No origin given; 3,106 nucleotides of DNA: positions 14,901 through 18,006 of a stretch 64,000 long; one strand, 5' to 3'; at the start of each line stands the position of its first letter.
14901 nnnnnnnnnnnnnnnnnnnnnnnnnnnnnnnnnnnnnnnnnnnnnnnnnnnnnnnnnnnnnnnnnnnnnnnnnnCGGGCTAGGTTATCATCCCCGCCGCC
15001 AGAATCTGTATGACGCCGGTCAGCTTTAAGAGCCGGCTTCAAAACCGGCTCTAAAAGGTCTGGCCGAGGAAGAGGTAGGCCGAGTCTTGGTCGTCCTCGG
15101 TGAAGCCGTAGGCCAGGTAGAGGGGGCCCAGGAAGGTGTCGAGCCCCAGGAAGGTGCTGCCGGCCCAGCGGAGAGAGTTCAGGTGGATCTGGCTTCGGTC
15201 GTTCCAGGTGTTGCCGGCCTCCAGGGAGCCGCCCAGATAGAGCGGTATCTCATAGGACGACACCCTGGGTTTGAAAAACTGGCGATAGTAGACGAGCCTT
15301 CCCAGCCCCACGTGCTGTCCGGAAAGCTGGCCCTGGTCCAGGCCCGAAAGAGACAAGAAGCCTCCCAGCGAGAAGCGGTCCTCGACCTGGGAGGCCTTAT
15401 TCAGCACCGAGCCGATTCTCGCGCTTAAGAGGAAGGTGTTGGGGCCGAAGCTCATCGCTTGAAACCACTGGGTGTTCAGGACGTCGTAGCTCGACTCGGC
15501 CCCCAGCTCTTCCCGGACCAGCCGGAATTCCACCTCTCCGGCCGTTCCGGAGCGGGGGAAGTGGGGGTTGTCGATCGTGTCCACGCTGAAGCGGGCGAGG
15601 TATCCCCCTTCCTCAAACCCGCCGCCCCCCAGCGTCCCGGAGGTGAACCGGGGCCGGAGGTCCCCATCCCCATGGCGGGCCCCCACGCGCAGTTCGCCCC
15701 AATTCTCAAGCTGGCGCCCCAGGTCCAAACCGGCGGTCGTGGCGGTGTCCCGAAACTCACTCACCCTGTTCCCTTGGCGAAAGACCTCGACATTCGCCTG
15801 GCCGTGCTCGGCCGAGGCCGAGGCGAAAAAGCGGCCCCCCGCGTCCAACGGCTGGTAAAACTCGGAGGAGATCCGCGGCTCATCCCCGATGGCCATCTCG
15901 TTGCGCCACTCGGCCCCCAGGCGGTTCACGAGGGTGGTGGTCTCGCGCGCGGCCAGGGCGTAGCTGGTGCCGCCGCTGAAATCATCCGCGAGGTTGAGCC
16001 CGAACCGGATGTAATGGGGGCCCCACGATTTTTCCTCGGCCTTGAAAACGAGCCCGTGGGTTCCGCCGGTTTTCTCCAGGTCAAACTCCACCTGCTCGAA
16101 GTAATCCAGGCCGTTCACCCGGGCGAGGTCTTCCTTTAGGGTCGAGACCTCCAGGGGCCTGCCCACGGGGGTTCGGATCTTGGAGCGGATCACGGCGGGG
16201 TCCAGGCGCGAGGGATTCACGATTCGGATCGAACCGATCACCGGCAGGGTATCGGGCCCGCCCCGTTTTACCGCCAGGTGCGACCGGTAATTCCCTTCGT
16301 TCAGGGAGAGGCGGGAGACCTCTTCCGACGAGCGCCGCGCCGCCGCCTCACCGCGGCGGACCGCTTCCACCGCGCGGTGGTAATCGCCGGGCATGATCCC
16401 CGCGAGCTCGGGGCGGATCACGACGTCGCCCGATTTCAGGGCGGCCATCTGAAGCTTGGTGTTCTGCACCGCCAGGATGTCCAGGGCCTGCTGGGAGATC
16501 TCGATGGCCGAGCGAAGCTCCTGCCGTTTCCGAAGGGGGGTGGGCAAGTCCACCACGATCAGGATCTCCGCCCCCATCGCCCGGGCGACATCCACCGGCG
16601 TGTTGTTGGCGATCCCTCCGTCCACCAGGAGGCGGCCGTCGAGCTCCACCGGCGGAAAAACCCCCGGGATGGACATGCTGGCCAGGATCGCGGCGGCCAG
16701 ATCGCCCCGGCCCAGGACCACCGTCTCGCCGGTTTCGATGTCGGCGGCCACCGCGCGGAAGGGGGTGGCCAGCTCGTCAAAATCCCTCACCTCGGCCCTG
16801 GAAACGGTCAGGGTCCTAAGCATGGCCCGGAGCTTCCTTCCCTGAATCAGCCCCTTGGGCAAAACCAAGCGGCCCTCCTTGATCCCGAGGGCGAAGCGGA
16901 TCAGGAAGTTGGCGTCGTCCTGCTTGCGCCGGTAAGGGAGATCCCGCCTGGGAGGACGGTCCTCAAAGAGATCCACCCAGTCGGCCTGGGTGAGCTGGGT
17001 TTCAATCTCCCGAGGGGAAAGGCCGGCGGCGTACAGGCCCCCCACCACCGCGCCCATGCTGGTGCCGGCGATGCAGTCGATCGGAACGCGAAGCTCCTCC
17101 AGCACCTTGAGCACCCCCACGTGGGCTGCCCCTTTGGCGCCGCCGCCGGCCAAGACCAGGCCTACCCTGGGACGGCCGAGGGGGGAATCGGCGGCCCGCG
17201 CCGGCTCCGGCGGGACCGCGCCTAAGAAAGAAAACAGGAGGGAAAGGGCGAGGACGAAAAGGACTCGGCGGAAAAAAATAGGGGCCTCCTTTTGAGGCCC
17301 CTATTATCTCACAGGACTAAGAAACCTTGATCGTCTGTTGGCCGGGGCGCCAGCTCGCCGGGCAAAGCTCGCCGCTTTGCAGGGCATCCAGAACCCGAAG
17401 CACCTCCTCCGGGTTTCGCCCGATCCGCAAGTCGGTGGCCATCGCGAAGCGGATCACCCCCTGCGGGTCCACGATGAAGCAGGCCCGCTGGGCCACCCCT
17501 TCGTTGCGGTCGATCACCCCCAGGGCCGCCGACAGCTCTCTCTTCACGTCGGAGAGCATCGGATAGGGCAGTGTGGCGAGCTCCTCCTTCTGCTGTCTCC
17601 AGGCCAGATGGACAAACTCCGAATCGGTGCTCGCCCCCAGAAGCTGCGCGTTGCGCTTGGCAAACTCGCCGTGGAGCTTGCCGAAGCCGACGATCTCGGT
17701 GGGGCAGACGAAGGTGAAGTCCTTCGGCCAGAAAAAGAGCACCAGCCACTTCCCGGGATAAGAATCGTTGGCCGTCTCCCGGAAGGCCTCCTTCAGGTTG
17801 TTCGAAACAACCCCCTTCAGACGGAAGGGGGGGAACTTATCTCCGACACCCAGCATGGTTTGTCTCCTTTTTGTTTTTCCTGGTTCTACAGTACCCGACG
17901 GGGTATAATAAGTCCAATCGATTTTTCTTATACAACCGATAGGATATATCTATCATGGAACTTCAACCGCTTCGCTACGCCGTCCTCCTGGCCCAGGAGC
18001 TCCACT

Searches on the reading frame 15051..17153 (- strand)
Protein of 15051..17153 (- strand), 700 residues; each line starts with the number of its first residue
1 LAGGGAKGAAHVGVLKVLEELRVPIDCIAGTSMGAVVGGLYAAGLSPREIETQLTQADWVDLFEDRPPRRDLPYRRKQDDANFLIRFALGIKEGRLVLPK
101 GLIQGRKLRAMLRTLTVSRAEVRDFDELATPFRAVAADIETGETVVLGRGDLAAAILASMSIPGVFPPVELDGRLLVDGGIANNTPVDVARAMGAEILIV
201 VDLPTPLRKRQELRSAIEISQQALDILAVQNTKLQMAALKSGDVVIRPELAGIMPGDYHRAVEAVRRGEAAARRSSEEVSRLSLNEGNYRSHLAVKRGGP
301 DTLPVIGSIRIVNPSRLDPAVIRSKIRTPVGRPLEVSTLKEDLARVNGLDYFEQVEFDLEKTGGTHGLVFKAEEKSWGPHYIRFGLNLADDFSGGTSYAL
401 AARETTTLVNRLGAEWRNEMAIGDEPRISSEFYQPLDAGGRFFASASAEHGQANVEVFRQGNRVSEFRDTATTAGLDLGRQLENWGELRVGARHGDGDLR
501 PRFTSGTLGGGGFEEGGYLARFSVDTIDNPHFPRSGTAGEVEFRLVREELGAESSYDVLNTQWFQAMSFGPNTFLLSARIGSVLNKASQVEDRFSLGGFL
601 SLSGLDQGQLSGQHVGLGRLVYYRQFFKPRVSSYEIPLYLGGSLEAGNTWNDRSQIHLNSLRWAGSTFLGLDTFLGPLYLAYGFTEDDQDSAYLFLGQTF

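Call 6: search_protein_families(library=pfam, proteins=[window:15051-17153:-], max_evalue=0.01)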
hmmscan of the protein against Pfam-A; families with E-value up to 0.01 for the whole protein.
window:15051-17153:- (700 aa): 3 families
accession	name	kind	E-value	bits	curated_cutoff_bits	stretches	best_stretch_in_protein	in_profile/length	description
PF01734.28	Patatin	-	2.4e-36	126.2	27.7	1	1-190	3-190/191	Patatin-like phospholipase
PF07244.20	POTRA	-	0.00013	23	21.3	1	304-374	1-78/79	Surface antigen variable number repeat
PF19143.6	Omp85_2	-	0.0065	16.3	23.1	0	520-599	163-246/351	OMP85 superfamily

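Call 7: search_protein_families(library=ncbifam, proteins=[window:15051-17153:-], max_evalue=0.01)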
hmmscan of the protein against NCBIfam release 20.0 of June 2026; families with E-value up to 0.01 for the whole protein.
window:15051-17153:- (700 aa): 5 families
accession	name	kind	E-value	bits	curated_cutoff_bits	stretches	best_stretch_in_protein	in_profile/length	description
NF007623.0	PRK10279.1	equivalog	4.1e-33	114.8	272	3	102-204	83-181/301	patatin-like phospholipase RssA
NF043045.1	T4SS_VpdC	equivalog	2.5e-10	39.1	1000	1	2-54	311-363/880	Dot/Icm T4SS effector VpdC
TIGR03303.1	OM_YaeT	equivalog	1.2e-06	27.2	297.15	1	308-378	326-398/741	outer membrane protein assembly factor BamA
NF041079.1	CBASS_lipase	equivalog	6.2e-05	22.4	200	0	2-56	7-66/317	CBASS cGAMP-activated phospholipase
NF053870.1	DS2_1_antiphage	equivalog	0.00027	20.4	400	1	2-53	6-62/299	anti-phage phospholipase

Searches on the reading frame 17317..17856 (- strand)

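Call 54: search_protein_families(library=pfam, proteins=[window:17317-17856:-], max_evalue=0.001)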
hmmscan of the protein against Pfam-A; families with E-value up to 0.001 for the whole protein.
window:17317-17856:- (179 aa): 3 families
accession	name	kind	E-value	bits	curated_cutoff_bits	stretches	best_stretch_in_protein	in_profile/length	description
PF00578.27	AhpC-TSA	-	1.2e-36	125.8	26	1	4-137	1-123/124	AhpC/TSA family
PF08534.16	Redoxin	-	2.5e-13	50.5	26.6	1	4-138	2-131/148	Redoxin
PF10417.14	1-cysPrx_C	-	0.00054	20.3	21.1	1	161-177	8-28/41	C-terminal domain of 1-Cys peroxiredoxin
